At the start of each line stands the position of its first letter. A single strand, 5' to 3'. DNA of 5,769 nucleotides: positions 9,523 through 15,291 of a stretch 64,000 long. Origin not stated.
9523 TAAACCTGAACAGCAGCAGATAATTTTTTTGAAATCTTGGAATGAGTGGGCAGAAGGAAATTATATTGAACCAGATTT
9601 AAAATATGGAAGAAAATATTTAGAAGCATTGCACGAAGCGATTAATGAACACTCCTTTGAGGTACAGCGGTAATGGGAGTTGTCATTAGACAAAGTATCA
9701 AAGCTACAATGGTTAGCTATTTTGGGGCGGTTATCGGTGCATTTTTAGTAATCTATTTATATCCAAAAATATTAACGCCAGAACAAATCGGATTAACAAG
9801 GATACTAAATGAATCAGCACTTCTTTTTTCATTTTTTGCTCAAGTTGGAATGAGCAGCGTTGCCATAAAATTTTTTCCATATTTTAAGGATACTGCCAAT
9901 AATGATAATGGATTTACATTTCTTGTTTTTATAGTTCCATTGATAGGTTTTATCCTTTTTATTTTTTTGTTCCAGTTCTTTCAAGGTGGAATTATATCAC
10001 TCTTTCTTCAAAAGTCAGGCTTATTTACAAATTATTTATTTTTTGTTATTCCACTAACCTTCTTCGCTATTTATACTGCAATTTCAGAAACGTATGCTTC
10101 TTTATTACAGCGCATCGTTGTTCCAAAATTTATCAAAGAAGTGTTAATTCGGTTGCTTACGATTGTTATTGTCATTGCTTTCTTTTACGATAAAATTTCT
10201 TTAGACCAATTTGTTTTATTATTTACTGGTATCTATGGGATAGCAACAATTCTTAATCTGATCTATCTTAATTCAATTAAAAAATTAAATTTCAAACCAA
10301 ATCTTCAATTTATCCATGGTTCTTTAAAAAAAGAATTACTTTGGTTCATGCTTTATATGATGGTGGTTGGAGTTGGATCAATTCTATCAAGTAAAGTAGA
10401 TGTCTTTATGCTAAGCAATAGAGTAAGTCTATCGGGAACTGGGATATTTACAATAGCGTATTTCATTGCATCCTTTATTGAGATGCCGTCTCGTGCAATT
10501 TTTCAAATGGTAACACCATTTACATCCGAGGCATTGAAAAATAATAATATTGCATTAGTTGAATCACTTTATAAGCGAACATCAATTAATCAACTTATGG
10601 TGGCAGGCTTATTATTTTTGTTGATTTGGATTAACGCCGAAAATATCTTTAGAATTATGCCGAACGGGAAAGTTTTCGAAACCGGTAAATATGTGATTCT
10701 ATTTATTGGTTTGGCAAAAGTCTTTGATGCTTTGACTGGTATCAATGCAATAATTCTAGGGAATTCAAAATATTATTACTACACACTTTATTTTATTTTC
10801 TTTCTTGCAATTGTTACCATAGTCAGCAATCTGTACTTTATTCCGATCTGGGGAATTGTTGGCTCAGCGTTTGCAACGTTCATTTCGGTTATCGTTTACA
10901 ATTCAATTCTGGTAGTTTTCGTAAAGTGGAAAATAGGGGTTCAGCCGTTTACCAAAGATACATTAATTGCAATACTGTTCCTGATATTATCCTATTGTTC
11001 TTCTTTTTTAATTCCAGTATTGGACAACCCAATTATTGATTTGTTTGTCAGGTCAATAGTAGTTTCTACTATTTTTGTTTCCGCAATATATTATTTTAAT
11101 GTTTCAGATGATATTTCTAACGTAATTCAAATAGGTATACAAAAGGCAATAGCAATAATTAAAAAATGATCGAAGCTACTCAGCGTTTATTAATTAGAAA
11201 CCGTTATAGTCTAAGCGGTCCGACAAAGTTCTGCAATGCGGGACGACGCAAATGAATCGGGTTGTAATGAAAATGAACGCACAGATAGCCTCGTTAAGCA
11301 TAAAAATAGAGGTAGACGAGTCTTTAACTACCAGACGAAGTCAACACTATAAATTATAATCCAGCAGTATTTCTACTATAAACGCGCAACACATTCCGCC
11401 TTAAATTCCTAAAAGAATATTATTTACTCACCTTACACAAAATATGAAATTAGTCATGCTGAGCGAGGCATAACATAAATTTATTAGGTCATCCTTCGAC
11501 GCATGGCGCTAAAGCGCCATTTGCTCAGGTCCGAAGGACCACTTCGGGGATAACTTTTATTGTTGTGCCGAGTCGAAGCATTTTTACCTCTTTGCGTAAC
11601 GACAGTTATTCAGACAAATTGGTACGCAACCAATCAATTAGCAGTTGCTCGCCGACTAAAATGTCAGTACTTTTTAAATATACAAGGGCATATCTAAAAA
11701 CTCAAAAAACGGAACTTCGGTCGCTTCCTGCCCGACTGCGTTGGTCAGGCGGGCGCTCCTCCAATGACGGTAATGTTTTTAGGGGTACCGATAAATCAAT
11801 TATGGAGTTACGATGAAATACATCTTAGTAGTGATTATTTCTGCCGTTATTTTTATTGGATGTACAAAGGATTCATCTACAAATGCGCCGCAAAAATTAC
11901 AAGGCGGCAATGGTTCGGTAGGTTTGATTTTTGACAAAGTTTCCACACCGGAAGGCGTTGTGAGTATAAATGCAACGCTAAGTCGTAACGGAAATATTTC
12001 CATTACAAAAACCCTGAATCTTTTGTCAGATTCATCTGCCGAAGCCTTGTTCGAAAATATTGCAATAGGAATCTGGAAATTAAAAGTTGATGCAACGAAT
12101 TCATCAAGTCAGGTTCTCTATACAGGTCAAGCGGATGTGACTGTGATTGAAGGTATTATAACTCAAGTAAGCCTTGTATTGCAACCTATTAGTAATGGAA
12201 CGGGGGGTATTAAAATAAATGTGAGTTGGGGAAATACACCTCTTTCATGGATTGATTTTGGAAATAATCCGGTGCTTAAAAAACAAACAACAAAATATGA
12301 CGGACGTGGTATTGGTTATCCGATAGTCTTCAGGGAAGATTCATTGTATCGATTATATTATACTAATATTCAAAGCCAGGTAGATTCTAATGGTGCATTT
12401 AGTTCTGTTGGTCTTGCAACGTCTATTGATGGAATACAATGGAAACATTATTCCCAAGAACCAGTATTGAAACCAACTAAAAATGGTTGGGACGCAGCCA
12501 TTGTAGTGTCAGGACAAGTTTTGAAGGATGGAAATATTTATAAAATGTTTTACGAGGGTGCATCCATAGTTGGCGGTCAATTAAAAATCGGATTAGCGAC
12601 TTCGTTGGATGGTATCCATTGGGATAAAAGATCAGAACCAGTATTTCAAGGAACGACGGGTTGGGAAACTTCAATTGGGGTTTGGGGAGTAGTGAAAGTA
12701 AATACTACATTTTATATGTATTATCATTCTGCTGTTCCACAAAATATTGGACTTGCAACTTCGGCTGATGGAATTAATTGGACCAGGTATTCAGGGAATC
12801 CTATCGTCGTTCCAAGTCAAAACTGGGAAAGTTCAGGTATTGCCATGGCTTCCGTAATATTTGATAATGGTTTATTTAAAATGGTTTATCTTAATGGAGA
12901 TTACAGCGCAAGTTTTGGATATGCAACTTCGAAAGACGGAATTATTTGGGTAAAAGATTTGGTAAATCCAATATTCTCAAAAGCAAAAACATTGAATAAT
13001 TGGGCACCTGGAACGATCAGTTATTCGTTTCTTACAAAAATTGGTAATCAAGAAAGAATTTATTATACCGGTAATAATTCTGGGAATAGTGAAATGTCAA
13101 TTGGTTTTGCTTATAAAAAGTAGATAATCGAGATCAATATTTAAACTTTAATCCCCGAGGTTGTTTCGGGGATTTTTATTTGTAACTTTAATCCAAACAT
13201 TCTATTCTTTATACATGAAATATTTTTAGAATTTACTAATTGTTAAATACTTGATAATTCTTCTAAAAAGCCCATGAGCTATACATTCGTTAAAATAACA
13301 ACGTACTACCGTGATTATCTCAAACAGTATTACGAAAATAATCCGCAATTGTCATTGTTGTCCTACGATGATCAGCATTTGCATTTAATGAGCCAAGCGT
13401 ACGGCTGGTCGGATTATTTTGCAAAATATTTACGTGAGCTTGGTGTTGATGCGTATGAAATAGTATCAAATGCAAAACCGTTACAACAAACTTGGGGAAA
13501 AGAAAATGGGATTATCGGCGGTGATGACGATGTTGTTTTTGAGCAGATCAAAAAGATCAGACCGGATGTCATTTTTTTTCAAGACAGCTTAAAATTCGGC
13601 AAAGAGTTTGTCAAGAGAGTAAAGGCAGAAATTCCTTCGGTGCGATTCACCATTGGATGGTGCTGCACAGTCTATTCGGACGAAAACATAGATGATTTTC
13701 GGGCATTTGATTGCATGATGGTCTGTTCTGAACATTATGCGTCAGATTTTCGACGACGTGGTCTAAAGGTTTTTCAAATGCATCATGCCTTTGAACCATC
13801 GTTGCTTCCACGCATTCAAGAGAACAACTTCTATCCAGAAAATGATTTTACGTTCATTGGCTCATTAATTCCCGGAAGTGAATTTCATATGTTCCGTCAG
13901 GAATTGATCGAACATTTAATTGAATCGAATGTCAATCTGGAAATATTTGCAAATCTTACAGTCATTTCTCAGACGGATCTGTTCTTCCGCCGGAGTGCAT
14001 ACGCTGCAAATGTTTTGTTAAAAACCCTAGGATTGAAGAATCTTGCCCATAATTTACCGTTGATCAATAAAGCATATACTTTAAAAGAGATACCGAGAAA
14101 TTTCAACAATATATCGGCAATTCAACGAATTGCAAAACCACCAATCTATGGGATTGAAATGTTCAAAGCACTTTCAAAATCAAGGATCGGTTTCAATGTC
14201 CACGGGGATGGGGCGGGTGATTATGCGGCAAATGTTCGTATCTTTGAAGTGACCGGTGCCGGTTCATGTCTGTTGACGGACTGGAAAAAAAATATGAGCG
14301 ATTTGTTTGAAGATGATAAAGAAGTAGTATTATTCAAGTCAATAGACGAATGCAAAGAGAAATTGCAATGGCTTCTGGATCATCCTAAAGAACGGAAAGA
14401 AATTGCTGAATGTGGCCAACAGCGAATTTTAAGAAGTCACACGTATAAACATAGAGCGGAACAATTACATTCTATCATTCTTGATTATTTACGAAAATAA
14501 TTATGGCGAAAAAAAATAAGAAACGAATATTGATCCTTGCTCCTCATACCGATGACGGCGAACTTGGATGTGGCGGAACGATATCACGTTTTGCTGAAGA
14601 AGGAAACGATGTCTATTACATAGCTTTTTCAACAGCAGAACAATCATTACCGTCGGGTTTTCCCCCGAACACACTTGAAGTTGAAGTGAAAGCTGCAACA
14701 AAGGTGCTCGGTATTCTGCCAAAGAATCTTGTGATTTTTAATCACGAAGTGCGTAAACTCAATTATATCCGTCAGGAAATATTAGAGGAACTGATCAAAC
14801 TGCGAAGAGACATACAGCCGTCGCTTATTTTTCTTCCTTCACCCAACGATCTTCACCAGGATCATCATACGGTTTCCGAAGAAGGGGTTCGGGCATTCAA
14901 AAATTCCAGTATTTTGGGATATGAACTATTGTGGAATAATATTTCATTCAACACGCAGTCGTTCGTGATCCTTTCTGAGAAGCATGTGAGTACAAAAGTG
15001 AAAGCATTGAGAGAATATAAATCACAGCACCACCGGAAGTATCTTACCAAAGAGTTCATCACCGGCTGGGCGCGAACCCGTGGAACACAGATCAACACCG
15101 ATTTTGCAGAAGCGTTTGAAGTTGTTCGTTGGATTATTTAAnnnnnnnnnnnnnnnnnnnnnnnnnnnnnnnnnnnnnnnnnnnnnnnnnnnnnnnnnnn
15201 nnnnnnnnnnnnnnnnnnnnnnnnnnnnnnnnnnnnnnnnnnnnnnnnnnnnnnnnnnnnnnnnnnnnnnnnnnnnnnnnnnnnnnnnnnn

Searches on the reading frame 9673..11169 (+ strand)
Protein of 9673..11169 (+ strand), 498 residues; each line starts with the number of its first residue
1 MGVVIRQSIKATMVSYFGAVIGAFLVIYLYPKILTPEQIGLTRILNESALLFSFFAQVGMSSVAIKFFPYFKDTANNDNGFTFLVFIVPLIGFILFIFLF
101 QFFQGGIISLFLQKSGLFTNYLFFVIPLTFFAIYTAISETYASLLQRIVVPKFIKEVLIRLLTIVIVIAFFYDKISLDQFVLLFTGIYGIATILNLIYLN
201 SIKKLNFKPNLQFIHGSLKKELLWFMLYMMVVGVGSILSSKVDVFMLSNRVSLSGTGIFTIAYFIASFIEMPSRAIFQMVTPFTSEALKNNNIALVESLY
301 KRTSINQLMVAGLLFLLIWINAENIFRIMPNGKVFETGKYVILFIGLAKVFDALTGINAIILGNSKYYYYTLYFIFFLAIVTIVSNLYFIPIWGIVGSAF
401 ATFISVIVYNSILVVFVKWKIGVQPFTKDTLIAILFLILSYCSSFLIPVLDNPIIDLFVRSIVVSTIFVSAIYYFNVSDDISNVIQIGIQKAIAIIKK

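Call 64: search_protein_families(library=pfam, proteins=[window:9673-11169:+], max_evalue=0.00001)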
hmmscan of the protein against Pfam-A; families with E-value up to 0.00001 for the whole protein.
window:9673-11169:+ (498 aa): 0 families

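Call 97: search_protein_families(library=pfam, proteins=[window:9673-11169:+], max_evalue=0.1)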
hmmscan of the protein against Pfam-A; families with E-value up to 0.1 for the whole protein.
window:9673-11169:+ (498 aa): 1 family
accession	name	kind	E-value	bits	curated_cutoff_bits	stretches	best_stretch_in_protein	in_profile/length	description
PF01943.22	Polysacc_synt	-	8.2e-05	22.6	28.2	1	8-284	4-270/274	Polysaccharide biosynthesis protein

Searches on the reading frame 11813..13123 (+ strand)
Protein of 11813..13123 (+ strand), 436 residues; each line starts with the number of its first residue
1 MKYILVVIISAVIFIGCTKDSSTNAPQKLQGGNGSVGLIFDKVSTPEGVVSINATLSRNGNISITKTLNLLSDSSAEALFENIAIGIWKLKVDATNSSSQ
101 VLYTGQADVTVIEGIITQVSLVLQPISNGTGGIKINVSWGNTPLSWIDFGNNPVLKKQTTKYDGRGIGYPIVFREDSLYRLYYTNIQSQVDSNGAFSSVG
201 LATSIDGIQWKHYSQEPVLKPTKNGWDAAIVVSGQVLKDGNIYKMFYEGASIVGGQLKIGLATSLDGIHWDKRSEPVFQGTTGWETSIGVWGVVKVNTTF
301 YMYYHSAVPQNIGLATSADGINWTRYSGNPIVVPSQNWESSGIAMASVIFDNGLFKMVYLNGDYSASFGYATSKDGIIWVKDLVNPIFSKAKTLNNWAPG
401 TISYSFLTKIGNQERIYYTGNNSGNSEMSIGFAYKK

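Call 64: search_protein_families(library=pfam, proteins=[window:11813-13123:+], max_evalue=0.00001)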
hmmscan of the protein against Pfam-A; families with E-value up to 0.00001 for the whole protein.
window:11813-13123:+ (436 aa): 1 family
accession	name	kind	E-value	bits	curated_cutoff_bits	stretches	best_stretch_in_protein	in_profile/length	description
PF04041.19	Glyco_hydro_130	-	7.2e-12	45.3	26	1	297-381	54-138/320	beta-1,4-mannooligosaccharide phosphorylase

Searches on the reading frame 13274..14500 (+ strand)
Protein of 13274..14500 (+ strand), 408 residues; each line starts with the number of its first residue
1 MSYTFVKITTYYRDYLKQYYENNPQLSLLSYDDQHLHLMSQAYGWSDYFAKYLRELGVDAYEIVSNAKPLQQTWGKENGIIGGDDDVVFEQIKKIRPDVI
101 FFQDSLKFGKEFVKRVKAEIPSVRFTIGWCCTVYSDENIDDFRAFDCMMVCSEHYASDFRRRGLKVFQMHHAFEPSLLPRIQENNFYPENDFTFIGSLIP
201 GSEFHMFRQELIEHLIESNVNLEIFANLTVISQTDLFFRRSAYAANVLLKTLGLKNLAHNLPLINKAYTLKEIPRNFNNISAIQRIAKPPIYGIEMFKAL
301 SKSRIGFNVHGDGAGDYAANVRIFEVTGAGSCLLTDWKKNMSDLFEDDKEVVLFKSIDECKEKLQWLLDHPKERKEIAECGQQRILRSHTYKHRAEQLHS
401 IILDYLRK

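Call 65: search_protein_families(library=pfam, proteins=[window:13274-14500:+], max_evalue=0.00001)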
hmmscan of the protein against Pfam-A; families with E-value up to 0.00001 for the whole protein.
window:13274-14500:+ (408 aa): 1 family
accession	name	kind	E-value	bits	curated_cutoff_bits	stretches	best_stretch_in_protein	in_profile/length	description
PF13524.12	Glyco_trans_1_2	-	1.2e-30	106.8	25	1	288-399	32-143/144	Glycosyl transferase-like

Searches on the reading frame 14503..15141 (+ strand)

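Call 65: search_protein_families(library=pfam, proteins=[window:14503-15141:+], max_evalue=0.00001)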
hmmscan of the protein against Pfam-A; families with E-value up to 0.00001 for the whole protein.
window:14503-15141:+ (212 aa): 1 family
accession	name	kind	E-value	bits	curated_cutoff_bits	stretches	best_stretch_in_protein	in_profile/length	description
PF02585.22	PIG-L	-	7.5e-19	68.9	28.2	1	10-131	1-128/129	GlcNAc-PI de-N-acetylase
